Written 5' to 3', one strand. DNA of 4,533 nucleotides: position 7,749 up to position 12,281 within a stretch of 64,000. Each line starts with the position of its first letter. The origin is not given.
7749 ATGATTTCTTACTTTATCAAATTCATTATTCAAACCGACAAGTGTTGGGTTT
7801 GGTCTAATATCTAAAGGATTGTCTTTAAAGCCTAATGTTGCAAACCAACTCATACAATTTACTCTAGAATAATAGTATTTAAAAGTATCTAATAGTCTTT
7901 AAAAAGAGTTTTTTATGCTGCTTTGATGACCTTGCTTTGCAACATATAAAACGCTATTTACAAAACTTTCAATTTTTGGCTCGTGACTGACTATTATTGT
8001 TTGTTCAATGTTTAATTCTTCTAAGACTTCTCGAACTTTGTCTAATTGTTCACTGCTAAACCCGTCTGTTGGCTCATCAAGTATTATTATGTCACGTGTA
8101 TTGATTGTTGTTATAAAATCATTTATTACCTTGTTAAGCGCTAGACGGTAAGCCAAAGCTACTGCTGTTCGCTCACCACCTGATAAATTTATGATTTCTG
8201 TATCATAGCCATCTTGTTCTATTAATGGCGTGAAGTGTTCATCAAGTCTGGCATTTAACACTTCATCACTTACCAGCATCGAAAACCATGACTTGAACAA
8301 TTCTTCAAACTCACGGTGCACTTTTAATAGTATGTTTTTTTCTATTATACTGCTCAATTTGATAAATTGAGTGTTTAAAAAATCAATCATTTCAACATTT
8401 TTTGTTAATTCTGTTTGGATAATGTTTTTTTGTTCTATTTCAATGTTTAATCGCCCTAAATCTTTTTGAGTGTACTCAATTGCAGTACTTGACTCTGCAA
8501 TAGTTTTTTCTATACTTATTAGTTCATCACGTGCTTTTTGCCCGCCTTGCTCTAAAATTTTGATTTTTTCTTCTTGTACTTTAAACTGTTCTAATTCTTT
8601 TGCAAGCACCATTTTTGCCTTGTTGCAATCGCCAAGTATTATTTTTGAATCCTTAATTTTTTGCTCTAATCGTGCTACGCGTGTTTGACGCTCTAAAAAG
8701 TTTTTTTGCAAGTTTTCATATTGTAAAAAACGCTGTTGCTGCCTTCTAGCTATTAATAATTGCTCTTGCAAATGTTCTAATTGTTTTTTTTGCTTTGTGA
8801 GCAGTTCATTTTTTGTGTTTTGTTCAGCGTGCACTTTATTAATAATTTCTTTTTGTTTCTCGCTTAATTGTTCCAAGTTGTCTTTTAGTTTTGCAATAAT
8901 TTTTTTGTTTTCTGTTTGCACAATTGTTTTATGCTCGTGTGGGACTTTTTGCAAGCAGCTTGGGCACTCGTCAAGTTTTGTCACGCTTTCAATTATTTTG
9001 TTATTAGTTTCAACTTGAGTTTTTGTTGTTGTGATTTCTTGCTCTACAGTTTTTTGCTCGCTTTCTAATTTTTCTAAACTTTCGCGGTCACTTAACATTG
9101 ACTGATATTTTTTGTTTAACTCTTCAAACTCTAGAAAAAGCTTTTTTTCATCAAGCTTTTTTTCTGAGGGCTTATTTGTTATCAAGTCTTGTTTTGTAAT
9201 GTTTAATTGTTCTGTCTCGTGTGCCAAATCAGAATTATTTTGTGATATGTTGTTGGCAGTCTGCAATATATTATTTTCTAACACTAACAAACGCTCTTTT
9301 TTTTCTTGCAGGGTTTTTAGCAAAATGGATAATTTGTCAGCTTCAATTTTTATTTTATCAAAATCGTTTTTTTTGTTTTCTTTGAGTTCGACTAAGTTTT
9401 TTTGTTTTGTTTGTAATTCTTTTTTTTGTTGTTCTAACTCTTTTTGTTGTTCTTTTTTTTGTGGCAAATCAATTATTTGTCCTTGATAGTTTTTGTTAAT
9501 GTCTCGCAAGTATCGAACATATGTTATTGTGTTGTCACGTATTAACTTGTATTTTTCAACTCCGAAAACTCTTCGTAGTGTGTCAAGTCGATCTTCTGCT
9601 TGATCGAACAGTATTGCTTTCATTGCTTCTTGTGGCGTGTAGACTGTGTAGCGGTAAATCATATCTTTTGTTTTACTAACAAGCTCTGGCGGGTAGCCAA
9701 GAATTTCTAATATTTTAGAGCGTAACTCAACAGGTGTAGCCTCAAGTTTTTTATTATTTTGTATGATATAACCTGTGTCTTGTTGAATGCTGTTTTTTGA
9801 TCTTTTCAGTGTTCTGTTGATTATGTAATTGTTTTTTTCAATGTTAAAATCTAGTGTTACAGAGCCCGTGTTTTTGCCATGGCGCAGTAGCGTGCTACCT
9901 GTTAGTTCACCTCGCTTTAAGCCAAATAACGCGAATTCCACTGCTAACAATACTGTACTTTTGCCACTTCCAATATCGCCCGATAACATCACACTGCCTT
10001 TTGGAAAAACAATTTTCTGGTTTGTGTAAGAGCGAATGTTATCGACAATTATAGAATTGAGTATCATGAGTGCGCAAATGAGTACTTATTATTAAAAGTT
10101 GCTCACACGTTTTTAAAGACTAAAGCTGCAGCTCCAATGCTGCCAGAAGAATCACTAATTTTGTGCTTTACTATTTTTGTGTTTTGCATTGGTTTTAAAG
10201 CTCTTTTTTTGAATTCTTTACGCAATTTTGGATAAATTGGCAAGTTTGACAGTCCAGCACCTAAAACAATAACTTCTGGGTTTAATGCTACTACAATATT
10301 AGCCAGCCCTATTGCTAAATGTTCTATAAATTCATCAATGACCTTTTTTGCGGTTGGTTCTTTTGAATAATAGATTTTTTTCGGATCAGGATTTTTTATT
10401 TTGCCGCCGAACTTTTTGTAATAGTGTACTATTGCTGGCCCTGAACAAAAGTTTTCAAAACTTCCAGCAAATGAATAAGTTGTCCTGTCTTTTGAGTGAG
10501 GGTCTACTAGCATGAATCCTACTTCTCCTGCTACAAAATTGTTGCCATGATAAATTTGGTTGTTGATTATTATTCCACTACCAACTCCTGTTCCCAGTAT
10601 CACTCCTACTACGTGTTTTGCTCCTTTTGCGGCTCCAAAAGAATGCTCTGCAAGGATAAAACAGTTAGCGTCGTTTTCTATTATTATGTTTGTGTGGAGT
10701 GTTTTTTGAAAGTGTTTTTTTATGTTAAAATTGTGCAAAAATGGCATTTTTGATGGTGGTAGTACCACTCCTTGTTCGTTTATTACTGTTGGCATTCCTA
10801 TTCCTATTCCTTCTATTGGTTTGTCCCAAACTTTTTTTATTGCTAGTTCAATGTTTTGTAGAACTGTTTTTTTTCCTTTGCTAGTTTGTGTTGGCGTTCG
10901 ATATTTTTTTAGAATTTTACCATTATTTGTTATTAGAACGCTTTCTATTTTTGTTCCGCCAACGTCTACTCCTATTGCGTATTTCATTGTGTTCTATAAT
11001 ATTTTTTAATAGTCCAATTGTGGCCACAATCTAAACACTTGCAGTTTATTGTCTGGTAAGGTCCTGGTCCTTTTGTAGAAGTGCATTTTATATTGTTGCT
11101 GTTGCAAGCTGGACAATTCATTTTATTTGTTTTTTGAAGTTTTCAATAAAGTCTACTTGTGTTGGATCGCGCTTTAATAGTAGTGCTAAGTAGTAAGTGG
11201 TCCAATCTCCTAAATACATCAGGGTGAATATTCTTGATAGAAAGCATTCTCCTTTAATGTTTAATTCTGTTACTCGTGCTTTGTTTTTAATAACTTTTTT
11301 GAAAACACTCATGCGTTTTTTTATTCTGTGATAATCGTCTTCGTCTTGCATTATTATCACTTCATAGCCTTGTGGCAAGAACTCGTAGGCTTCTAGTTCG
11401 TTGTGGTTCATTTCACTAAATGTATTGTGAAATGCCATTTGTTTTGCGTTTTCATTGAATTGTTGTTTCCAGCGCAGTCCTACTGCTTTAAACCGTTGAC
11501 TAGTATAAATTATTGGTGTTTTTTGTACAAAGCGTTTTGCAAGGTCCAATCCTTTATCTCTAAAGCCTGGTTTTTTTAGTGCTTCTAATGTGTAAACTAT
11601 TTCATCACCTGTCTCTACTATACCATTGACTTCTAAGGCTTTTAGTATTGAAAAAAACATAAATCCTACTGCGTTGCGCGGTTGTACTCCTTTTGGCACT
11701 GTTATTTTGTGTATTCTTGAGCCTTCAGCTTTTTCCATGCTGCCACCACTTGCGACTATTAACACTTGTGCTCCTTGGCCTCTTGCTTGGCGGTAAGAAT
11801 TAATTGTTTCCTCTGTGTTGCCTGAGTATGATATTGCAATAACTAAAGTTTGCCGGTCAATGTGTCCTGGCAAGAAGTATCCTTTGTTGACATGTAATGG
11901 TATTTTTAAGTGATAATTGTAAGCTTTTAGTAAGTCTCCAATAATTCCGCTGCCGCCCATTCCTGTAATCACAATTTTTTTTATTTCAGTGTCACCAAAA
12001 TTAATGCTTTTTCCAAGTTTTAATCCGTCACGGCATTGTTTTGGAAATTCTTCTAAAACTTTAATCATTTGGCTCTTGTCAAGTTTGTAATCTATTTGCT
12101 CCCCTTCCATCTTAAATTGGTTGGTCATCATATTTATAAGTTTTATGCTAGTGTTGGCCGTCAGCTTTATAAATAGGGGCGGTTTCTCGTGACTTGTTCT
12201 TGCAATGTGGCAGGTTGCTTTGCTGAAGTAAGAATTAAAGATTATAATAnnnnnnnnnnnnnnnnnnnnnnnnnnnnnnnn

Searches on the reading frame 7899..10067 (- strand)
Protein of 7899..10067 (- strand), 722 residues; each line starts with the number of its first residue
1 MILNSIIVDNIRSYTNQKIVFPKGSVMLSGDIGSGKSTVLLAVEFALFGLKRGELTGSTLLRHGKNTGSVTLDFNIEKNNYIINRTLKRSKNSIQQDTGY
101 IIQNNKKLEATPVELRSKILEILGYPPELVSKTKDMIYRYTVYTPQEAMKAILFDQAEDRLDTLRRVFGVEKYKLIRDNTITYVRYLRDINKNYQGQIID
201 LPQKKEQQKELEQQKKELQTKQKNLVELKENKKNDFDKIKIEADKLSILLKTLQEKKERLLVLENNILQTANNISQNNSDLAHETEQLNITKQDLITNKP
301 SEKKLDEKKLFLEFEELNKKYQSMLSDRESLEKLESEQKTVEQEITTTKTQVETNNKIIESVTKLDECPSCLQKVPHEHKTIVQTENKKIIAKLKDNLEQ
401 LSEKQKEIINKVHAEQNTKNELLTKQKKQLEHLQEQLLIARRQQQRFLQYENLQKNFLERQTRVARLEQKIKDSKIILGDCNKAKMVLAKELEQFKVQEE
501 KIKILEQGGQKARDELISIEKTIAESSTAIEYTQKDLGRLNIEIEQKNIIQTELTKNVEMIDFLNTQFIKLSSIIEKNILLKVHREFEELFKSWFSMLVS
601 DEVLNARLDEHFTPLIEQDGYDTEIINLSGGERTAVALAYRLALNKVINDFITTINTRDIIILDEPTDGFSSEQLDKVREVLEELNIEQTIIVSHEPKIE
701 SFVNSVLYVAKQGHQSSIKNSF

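Call 40: search_protein_families(library=pfam, proteins=[window:7899-10067:-], max_evalue=0.01)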
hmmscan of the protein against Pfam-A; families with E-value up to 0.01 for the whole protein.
window:7899-10067:- (722 aa): 5 families
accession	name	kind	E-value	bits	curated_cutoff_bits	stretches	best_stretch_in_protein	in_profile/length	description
PF13476.12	AAA_23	-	6.1e-14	53.6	27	1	6-230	2-198/201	AAA domain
PF02463.25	SMC_N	-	6.4e-06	26.2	40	1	3-93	2-109/220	RecF/RecN/SMC N terminal domain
PF13555.12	AAA_29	-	4.1e-05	23.7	27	1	3-49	1-48/61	P-loop containing region of AAA domain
PF13558.12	SbcC_Walker_B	-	0.00012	22.7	27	1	623-683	28-89/90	SbcC/RAD50-like, Walker B motif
PF13304.12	AAA_21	-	0.0012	19.5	27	0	583-699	220-302/304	AAA domain, putative AbiEii toxin, Type IV TA system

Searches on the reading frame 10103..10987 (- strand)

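Call 40: search_protein_families(library=pfam, proteins=[window:10103-10987:-], max_evalue=0.01)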
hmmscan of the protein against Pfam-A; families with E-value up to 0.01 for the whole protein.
window:10103-10987:- (294 aa): 4 families
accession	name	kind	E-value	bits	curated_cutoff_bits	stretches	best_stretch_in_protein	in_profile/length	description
PF00480.26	ROK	-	8.1e-62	209.8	22.9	1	5-291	2-292/294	ROK family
PF01869.26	BcrAD_BadFG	-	2.5e-07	30.9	31.5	1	5-55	1-53/271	BadF/BadG/BcrA/BcrD ATPase family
PF05378.19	Hydant_A_N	-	0.00099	19.3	25.2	1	5-56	2-49/176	Hydantoinase/oxoprolinase N-terminal region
PF04430.19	DUF498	-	0.0061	17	33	0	232-263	48-79/109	Protein of unknown function (DUF498/DUF598)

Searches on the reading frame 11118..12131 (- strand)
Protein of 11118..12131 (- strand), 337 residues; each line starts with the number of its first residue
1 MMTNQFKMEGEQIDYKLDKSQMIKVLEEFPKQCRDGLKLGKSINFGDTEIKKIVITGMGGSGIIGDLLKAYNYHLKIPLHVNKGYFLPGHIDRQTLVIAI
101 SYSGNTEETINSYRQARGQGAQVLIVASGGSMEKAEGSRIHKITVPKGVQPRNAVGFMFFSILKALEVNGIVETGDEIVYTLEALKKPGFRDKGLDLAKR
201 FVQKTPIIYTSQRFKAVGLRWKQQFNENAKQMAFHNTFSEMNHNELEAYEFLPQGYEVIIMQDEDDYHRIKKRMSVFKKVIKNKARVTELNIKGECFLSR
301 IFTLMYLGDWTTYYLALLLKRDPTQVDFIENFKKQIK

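Call 40: search_protein_families(library=pfam, proteins=[window:11118-12131:-], max_evalue=0.01)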
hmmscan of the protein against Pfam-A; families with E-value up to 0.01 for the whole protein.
window:11118-12131:- (337 aa): 2 families
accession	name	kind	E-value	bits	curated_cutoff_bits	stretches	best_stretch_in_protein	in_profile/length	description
PF10432.14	bact-PGI_C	-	3.5e-44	150.8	24.5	1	193-335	4-150/151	Bacterial phospho-glucose isomerase C-terminal SIS domain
PF01380.27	SIS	-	1.1e-09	38.6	25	1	50-145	5-107/131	SIS domain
